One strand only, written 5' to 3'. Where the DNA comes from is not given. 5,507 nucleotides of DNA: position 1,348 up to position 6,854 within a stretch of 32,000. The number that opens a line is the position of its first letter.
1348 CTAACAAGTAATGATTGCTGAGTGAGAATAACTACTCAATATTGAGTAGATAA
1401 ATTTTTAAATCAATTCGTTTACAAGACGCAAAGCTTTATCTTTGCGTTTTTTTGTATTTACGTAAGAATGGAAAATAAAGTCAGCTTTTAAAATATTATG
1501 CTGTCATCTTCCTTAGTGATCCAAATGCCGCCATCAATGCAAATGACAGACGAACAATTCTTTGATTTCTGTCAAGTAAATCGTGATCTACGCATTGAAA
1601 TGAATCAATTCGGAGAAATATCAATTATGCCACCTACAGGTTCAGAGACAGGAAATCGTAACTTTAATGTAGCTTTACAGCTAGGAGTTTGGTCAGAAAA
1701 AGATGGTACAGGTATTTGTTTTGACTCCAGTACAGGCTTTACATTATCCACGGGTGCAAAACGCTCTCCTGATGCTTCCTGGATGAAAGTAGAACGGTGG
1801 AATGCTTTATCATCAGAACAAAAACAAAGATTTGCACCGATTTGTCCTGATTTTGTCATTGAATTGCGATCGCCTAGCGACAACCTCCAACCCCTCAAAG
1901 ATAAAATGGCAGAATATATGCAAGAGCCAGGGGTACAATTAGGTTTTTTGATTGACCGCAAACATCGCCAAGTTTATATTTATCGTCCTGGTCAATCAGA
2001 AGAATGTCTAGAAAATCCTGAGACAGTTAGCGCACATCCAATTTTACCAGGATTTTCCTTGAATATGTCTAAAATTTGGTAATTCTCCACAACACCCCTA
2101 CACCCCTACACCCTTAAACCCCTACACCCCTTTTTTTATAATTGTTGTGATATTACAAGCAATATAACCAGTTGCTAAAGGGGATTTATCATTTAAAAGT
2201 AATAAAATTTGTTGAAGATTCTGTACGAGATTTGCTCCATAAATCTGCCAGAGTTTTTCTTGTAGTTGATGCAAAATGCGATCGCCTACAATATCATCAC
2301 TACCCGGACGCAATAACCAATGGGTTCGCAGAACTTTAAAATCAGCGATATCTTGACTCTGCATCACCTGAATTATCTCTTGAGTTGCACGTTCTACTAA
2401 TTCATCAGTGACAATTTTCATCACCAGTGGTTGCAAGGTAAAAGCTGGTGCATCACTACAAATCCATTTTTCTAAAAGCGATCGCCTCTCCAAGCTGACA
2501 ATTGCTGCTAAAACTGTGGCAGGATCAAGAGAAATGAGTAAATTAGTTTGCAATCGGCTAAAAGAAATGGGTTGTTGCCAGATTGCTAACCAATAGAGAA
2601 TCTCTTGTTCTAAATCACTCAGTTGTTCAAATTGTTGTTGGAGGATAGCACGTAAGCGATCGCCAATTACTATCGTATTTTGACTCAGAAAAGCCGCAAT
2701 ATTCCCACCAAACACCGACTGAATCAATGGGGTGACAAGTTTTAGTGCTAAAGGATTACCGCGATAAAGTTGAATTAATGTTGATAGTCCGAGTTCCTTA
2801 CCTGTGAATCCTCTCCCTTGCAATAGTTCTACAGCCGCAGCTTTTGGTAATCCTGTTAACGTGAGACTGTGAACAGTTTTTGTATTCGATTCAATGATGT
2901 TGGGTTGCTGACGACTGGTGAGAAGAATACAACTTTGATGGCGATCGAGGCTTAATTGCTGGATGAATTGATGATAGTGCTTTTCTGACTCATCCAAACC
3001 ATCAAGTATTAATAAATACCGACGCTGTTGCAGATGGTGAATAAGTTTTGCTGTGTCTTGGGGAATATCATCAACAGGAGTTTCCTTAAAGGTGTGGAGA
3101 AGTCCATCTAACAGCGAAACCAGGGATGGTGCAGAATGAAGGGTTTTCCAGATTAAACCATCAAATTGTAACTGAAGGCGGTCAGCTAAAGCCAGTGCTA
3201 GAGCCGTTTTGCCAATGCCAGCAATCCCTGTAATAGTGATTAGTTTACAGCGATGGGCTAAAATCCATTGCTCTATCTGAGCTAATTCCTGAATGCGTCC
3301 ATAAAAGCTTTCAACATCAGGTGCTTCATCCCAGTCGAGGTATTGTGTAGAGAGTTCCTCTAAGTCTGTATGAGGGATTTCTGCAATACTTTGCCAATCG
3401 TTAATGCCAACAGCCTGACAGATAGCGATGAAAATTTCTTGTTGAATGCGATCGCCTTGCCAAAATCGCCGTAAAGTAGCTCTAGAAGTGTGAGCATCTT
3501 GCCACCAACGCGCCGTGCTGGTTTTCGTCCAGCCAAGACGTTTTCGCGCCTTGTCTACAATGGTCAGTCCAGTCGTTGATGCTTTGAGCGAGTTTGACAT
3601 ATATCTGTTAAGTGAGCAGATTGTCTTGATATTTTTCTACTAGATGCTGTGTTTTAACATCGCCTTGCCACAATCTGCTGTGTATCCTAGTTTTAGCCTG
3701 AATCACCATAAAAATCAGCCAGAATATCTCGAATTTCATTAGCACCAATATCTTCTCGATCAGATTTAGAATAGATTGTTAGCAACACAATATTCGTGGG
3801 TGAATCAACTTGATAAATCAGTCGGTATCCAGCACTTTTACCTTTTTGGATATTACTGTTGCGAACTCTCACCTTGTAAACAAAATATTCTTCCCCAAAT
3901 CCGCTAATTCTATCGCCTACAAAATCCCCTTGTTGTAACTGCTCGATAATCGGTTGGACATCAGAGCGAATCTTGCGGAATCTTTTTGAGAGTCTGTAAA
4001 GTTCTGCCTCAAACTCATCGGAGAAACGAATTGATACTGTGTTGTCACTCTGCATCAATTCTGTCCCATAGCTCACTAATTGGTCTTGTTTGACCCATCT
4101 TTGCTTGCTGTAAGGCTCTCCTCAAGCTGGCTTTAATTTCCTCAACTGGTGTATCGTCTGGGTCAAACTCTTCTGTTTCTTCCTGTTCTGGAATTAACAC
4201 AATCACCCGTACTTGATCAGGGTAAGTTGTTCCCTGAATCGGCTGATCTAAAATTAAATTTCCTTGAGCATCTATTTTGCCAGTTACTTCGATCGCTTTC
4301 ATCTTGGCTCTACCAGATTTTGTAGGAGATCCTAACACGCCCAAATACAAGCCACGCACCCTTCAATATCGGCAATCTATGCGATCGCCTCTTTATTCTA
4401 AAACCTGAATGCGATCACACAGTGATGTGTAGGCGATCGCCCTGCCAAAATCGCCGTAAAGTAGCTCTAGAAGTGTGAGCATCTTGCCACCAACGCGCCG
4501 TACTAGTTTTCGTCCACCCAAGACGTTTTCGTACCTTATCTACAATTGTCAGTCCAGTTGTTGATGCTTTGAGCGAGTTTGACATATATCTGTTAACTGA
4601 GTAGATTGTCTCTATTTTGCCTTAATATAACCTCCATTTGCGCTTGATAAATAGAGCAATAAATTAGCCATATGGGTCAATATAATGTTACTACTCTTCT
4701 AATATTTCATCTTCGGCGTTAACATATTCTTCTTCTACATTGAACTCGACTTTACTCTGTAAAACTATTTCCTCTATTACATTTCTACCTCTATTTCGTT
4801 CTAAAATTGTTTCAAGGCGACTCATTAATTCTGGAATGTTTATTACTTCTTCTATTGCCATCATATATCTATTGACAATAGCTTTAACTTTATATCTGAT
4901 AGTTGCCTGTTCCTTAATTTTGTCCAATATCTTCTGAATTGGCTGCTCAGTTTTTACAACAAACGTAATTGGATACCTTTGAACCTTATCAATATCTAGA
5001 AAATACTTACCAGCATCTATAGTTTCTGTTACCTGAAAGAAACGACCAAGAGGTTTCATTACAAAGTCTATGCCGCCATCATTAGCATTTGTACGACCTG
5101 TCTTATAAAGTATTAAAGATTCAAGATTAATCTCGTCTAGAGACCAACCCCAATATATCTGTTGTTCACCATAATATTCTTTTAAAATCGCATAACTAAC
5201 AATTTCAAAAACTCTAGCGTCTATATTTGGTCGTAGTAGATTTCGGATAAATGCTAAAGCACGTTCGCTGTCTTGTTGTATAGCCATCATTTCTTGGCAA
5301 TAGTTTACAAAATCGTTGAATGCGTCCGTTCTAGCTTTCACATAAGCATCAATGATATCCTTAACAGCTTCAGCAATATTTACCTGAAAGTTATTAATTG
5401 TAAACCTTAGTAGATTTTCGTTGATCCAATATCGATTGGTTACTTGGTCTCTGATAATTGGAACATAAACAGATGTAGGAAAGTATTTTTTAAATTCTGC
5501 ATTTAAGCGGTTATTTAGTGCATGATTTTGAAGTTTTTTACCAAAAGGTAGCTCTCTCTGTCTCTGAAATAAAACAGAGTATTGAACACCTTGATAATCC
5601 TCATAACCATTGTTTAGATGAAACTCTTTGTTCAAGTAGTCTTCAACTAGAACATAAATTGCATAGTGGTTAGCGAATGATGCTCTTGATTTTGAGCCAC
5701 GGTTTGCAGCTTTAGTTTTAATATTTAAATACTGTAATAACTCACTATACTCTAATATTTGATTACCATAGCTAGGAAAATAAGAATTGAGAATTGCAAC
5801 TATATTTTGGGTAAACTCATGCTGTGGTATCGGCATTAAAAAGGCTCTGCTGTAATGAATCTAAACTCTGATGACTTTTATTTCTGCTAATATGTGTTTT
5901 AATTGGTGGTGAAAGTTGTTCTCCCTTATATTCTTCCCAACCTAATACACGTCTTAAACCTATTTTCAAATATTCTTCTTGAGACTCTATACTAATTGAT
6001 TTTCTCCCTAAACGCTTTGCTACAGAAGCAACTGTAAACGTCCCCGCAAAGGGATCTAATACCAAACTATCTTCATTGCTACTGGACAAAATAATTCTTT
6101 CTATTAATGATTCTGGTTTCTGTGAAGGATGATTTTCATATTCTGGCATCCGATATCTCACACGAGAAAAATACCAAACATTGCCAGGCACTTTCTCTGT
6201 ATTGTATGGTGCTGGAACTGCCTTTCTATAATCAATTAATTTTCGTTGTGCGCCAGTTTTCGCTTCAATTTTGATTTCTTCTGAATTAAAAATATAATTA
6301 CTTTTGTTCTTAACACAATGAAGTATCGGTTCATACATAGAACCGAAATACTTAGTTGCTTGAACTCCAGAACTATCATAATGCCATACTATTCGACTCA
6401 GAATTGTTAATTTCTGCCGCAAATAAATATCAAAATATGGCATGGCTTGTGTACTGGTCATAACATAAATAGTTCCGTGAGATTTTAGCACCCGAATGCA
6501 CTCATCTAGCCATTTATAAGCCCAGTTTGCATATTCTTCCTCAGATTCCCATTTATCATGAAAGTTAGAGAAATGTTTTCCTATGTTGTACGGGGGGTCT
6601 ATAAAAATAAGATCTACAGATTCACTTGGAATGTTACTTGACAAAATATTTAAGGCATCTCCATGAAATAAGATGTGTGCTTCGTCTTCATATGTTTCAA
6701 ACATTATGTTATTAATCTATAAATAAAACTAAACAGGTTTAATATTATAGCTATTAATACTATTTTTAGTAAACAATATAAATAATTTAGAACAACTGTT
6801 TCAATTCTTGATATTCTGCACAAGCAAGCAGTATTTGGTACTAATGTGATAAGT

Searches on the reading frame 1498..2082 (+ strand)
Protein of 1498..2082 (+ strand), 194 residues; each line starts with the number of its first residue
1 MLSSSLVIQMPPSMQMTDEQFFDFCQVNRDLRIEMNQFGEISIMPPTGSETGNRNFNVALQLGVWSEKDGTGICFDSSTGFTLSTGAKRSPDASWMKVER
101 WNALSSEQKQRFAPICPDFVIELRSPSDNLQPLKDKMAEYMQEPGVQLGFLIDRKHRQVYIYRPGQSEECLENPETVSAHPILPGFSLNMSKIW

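Call 18: search_protein_families(library=pfam, proteins=[window:1498-2082:+], max_evalue=0.001)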
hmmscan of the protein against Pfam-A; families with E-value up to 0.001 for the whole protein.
window:1498-2082:+ (194 aa): 1 family
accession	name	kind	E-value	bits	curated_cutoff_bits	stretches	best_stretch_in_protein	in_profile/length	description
PF05685.18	Uma2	-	5.8e-44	150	27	1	19-190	2-171/172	Putative restriction endonuclease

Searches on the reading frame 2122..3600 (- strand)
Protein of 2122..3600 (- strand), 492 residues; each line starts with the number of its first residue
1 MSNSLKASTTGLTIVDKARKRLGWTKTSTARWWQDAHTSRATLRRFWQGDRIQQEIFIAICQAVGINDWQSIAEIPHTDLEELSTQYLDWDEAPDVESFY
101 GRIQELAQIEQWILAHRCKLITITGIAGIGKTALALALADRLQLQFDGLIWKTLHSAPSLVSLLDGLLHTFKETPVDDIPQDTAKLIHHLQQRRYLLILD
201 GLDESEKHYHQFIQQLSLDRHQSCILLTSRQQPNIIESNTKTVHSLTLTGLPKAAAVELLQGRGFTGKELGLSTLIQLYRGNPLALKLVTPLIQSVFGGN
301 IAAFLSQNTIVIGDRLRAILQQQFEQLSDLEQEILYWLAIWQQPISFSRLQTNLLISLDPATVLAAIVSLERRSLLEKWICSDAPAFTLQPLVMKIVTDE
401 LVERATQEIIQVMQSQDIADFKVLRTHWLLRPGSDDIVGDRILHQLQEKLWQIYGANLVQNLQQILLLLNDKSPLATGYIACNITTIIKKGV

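Call 18: search_protein_families(library=pfam, proteins=[window:2122-3600:-], max_evalue=0.001)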
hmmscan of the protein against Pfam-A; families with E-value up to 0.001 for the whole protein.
window:2122-3600:- (492 aa): 7 families
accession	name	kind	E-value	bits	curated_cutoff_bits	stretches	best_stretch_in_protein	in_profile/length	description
PF00931.28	NB-ARC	-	7.7e-15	55.3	23.5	1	105-292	4-204/248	NB-ARC domain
PF24883.2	NPHP3_N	-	5.4e-08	33.6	24.8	0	149-230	75-164/164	Nephrocystin 3, N-terminal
PF13401.12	AAA_22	-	8.6e-07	29.8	27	1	117-206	4-97/130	AAA domain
PF13191.12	AAA_16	-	1e-06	29.8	32.6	1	99-217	2-156/167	AAA ATPase domain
PF05729.18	NACHT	-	1.5e-06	28.6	26.7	1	120-260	2-160/167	NACHT domain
PF01637.24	ATPase_2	-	0.00059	20.1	33.2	0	99-143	1-45/225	ATPase domain predominantly from Archaea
PF20720.3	nSTAND3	-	0.00061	20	27.2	0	117-142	16-41/155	Novel STAND NTPase 3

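Call 19: search_protein_families(library=padloc, proteins=[window:2122-3600:-], max_evalue=0.001)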
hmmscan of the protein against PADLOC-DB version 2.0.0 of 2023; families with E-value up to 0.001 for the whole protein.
window:2122-3600:- (492 aa): 1 family
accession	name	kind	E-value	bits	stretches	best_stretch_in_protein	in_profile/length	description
PDLC04985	PDC-S27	-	0.00018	18.6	1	98-203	5-110/484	-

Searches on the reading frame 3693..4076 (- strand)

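Call 18: search_protein_families(library=pfam, proteins=[window:3693-4076:-], max_evalue=0.001)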
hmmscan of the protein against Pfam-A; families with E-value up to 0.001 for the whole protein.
window:3693-4076:- (127 aa): 2 families
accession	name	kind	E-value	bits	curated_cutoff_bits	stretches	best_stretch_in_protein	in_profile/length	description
PF05016.21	ParE_toxin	-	1.8e-05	25.6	23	1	16-105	1-86/89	ParE toxin of type II toxin-antitoxin system, parDE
PF06296.18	RelE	-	0.00014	22.5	27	1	65-116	42-91/120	RelE toxin of RelE / RelB toxin-antitoxin system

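Call 19: search_protein_families(library=padloc, proteins=[window:3693-4076:-], max_evalue=0.001)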
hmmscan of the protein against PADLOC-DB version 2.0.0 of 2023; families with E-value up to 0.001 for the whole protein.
window:3693-4076:- (127 aa): 0 families

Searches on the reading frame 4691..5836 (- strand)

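Call 18: search_protein_families(library=pfam, proteins=[window:4691-5836:-], max_evalue=0.001)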
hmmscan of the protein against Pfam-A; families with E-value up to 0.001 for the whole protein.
window:4691-5836:- (381 aa): 0 families

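Call 19: search_protein_families(library=padloc, proteins=[window:4691-5836:-], max_evalue=0.001)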
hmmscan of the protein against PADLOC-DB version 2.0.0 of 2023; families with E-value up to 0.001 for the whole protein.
window:4691-5836:- (381 aa): 1 family
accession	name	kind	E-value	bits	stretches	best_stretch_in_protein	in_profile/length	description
PDLC03455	REase_II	-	2.6e-239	791.9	1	1-381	1-382/382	Type II restriction enzyme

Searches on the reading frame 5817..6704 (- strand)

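Call 18: search_protein_families(library=pfam, proteins=[window:5817-6704:-], max_evalue=0.001)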
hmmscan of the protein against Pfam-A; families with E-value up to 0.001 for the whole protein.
window:5817-6704:- (295 aa): 2 families
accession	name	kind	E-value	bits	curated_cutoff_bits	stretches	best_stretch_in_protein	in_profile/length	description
PF01555.25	N6_N4_Mtase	-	2.5e-58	198.1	26.7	1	30-248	1-218/221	DNA methylase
PF02086.21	MethyltransfD12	-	1.6e-05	25.2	22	0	27-93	173-238/253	D12 class N6 adenine-specific DNA methyltransferase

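Call 19: search_protein_families(library=padloc, proteins=[window:5817-6704:-], max_evalue=0.001)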
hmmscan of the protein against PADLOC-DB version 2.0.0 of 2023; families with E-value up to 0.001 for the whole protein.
window:5817-6704:- (295 aa): 61 families (the best 25 are shown)
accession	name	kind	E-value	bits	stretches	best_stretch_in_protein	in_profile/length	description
PDLC03299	MTase_II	-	4e-147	487.4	1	2-291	7-295/296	Type II methyltransferase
PDLC03371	MTase_II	-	2.4e-59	199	1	5-253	6-252/260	Type II methyltransferase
PDLC03320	MTase_II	-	4.2e-42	142.3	1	12-254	35-275/289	Type II methyltransferase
PDLC03216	MTase_II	-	5.9e-38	128.8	1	6-266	8-268/364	Type II methyltransferase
PDLC03230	MTase_II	-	2.5e-37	127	1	12-255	38-284/360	Type II methyltransferase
PDLC03738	oMTase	-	4.8e-33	112.4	2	191-265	203-277/376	orphan methyltransferase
PDLC03265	MTase_II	-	1.4e-32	111.5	2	6-112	21-127/333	Type II methyltransferase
PDLC03238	MTase_II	-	1.4e-32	111.2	1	11-240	125-352/428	Type II methyltransferase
PDLC03300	MTase_II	-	3.1e-32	109.8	1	56-269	84-292/302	Type II methyltransferase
PDLC03353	MTase_II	-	3.4e-30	103.5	1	7-253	7-250/260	Type II methyltransferase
PDLC03327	MTase_II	-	7.3e-28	95.7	1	10-241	40-272/319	Type II methyltransferase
PDLC03387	MTase_II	-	3.7e-26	89.9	2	103-255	144-277/289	Type II methyltransferase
PDLC03339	MTase_II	-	1.4e-24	84.6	1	13-253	7-271/399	Type II methyltransferase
PDLC03337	MTase_II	-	3.6e-24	83.5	1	13-253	12-246/264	Type II methyltransferase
PDLC03296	MTase_II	-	2.8e-22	77.5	1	11-274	10-271/336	Type II methyltransferase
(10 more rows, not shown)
